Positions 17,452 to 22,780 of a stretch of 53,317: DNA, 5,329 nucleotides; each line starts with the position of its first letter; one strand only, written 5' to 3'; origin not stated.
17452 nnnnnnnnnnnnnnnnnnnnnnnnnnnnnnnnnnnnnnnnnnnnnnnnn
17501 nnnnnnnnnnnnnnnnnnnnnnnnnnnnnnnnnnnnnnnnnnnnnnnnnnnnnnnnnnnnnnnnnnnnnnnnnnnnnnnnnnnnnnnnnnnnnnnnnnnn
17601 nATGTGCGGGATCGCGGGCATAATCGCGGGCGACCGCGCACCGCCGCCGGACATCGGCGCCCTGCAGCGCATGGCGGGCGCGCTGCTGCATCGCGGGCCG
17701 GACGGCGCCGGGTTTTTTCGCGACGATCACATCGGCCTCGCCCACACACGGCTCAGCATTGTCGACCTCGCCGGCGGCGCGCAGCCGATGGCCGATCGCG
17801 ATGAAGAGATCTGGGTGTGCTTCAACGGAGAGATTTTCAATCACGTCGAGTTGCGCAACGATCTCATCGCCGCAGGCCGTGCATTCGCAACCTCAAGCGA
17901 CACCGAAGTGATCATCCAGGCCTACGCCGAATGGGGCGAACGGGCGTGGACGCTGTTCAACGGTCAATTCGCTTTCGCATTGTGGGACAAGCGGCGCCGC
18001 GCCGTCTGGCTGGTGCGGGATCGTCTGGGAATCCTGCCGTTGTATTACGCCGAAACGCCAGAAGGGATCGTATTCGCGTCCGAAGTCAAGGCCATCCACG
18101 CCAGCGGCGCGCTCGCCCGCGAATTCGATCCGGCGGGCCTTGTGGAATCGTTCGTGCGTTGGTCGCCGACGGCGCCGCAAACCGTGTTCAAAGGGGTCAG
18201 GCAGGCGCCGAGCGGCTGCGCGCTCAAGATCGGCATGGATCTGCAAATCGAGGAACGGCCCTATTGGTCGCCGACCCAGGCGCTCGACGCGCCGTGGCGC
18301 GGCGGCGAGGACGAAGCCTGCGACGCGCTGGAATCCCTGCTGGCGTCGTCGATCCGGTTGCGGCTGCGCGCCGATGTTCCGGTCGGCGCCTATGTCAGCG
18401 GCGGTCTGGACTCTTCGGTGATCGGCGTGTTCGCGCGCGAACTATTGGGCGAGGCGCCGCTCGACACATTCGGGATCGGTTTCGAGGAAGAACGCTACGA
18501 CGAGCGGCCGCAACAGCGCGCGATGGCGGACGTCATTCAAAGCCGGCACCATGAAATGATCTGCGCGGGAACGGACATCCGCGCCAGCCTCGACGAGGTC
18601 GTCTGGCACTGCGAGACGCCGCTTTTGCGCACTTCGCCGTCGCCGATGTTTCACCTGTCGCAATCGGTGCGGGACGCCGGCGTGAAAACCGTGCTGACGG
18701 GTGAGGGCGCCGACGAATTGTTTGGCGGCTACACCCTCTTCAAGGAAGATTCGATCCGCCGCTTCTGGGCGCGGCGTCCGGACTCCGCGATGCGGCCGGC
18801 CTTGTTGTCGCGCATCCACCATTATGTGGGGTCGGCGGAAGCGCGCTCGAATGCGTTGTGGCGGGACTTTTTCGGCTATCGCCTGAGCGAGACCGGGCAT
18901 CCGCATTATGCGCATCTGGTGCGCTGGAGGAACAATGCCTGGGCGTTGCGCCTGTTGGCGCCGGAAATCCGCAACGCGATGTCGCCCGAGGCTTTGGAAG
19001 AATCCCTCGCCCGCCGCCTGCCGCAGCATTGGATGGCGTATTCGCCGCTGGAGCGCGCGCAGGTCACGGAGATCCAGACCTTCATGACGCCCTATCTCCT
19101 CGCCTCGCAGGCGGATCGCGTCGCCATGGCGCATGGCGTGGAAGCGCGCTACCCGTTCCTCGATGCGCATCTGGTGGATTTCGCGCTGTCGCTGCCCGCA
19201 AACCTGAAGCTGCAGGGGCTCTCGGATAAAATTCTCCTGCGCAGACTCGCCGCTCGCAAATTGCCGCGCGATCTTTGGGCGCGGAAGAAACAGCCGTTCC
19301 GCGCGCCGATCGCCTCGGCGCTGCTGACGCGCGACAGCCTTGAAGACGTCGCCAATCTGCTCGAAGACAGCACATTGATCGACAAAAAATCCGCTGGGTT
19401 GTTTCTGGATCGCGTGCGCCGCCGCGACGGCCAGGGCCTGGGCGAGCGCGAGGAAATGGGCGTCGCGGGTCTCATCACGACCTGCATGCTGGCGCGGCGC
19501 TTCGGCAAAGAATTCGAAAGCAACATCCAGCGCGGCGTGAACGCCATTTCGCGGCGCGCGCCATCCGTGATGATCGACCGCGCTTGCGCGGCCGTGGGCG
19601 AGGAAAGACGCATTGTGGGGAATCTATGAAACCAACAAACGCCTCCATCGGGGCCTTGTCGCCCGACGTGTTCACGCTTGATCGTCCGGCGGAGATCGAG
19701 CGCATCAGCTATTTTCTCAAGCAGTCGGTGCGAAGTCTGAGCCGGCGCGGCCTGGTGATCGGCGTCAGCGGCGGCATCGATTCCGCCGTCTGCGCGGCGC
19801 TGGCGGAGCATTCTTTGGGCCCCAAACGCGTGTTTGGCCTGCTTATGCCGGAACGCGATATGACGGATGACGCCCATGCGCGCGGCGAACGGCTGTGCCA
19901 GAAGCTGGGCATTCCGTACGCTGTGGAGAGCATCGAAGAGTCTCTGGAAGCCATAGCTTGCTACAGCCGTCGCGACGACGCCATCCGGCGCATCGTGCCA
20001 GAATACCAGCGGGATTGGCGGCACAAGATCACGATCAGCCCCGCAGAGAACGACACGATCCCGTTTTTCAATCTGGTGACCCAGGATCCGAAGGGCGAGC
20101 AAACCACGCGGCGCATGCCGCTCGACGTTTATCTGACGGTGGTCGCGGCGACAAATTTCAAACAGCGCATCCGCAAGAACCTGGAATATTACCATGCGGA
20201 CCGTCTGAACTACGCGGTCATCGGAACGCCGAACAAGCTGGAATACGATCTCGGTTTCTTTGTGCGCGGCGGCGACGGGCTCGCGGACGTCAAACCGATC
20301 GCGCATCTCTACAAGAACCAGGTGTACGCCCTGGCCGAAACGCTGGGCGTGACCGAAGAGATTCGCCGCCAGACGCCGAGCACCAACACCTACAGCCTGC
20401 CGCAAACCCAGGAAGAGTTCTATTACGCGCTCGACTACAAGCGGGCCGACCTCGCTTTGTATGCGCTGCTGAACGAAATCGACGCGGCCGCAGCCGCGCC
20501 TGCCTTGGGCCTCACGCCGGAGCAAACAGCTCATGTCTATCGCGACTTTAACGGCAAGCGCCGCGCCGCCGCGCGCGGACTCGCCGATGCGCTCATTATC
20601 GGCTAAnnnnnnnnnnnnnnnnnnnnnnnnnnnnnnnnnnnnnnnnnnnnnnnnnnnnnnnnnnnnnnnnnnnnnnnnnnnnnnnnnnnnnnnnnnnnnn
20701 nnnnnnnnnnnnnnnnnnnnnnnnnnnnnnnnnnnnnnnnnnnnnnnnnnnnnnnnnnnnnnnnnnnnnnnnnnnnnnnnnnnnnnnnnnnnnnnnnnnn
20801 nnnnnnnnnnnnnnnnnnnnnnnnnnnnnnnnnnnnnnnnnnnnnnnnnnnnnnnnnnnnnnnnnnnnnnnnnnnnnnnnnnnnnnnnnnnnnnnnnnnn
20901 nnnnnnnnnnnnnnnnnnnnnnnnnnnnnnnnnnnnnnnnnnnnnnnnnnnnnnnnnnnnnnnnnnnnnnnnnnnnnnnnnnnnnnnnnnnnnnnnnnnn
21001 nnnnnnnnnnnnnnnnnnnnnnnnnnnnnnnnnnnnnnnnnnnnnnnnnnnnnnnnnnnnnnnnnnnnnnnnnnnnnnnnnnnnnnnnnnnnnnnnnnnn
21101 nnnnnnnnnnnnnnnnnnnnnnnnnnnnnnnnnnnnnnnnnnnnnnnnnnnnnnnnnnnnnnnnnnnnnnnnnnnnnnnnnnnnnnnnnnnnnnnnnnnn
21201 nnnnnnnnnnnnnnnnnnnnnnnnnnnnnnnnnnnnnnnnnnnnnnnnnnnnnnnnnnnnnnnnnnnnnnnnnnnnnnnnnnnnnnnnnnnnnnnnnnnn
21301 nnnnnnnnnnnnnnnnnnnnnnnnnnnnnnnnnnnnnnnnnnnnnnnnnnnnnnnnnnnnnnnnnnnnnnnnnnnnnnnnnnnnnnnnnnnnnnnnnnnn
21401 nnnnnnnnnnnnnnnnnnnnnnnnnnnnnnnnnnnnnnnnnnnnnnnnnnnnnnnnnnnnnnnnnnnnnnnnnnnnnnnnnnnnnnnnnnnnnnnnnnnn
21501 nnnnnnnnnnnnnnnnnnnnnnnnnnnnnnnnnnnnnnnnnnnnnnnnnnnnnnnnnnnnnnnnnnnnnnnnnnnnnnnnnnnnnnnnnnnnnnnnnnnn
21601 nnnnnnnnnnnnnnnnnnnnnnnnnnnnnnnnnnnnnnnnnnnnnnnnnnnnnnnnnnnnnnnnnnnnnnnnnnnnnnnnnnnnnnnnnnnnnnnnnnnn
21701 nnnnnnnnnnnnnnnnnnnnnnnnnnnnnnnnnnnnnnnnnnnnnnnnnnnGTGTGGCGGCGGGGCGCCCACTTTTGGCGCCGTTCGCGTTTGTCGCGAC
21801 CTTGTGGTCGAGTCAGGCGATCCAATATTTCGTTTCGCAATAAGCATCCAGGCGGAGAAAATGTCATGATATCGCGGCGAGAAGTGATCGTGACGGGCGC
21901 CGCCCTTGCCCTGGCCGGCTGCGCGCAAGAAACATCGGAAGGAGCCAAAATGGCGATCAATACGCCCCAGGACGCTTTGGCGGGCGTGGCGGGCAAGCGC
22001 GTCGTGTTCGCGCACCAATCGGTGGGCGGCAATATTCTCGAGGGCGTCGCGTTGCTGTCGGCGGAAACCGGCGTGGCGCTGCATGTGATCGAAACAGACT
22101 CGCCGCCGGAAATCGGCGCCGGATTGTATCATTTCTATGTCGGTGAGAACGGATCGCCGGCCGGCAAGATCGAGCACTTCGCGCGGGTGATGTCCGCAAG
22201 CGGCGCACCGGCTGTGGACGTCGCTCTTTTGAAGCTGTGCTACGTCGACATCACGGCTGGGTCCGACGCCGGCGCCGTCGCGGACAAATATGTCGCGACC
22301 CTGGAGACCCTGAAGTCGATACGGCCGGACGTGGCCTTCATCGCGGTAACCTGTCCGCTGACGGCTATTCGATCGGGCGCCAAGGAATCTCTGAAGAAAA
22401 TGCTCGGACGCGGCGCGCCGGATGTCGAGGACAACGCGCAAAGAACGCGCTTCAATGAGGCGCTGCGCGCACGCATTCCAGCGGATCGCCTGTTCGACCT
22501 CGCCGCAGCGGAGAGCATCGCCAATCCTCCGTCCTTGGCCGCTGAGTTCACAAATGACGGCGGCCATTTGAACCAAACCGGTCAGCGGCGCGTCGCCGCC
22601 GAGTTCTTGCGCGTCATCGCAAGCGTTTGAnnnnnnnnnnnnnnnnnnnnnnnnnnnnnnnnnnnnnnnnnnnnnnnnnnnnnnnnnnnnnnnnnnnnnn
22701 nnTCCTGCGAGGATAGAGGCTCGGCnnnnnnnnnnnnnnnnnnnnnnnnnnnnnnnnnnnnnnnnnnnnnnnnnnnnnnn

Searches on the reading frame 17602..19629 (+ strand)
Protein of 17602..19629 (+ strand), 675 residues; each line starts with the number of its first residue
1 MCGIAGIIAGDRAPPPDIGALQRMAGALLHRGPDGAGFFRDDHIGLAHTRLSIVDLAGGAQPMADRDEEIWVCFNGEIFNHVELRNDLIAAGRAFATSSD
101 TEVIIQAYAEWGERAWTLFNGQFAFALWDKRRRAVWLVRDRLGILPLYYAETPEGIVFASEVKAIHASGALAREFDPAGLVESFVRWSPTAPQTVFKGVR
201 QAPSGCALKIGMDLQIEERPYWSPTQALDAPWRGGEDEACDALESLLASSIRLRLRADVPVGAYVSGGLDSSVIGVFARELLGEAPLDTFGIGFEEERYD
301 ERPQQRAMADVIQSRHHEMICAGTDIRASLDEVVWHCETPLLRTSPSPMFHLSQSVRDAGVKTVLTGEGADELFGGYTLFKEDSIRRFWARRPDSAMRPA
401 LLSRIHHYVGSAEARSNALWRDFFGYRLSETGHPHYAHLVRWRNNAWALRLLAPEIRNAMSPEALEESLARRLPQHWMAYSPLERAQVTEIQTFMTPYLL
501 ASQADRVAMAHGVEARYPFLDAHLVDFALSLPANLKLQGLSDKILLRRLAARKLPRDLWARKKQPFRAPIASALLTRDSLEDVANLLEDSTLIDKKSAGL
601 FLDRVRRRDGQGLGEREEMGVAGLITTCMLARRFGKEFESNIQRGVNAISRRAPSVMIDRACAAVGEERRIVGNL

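Call 6: search_protein_families(library=pfam, proteins=[window:17602-19629:+], max_evalue=0.001)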
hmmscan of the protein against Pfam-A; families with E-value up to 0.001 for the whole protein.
window:17602-19629:+ (675 aa): 4 families
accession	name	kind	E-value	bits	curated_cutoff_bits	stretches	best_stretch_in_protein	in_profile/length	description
PF00733.27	Asn_synthase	-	4.1e-83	280.4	21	1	243-596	2-314/354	Asparagine synthase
PF13537.11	GATase_7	-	3.4e-44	150.3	25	1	48-166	1-122/123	Glutamine amidotransferase domain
PF13522.11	GATase_6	-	2e-41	141.5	27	1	33-161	1-130/130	Glutamine amidotransferase domain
PF12481.13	DUF3700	-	3.1e-05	24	27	1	68-170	75-181/228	Aluminium induced protein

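Call 56: search_protein_families(library=ncbifam, proteins=[window:17602-19629:+], max_evalue=0.001)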
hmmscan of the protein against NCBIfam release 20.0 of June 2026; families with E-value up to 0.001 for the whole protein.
window:17602-19629:+ (675 aa): 9 families
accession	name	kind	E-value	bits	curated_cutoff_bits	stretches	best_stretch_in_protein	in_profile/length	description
TIGR01536.1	asn_synth_AEB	equivalog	7.7e-144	480.5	267.1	1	2-566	1-517/517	asparagine synthase (glutamine-hydrolyzing)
TIGR03108.1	eps_aminotran_1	hypoth_equivalog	7.2e-118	394.9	816.9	1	1-591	1-585/628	XrtA/PEP-CTERM system amidotransferase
TIGR03104.1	trio_amidotrans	equivalog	1.5e-100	337.2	570.1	2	1-380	1-383/589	N-acetylglutaminylglutamine amidotransferase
NF006949.0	PRK09431.1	equivalog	2.9e-95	319.9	499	3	1-178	1-178/554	asparagine synthase B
NF033535.1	lass_lactam_cya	exception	2.9e-72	244.2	525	2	1-389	1-392/668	lasso peptide isopeptide bond-forming cyclase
NF033561.1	macrolact_Ik_Al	subfamily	3.9e-22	78.6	300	1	86-562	48-488/561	albusnodin/ikarugamycin family macrolactam cyclase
TIGR01134.1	purF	equivalog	1.6e-12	47.5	350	1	44-181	66-215/432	amidophosphoribosyltransferase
NF001484.0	PRK00331.1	subfamily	1.6e-08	33.5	381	1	43-129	66-164/601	isomerizing glutamine--fructose-6-phosphate transaminase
TIGR01135.1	glmS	equivalog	2.4e-07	29.6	418.05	1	43-165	65-197/607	glutamine--fructose-6-phosphate transaminase (isomerizing)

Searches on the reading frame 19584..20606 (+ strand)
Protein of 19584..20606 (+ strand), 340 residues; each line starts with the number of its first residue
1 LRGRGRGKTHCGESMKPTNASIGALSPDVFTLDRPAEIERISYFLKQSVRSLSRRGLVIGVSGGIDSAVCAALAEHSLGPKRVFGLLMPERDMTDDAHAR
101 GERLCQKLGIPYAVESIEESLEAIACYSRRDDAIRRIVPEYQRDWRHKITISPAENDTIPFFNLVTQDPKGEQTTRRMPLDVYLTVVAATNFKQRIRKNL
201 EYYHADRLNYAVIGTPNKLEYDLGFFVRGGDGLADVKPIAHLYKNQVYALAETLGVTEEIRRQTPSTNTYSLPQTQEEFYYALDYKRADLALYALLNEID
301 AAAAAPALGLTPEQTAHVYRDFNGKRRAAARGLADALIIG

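Call 80: search_protein_families(library=pfam, proteins=[window:19584-20606:+], max_evalue=0.01)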
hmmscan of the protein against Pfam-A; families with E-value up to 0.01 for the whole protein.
window:19584-20606:+ (340 aa): 2 families
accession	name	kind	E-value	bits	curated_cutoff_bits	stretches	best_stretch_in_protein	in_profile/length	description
PF02540.23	NAD_synthase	-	8.3e-43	146.7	21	2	186-293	98-203/242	NAD synthase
PF03054.22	tRNA_Me_trans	-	0.0028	17.8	20.6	0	57-119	3-74/202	tRNA methyl transferase HUP domain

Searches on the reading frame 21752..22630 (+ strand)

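Call 80: search_protein_families(library=pfam, proteins=[window:21752-22630:+], max_evalue=0.01)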
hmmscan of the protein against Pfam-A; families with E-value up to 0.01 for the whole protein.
window:21752-22630:+ (292 aa): 1 family
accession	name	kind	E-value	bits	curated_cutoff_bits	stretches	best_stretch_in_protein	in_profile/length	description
PF13472.12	Lipase_GDSL_2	-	0.0048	17.9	32.9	1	153-280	63-178/178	GDSL-like Lipase/Acylhydrolase family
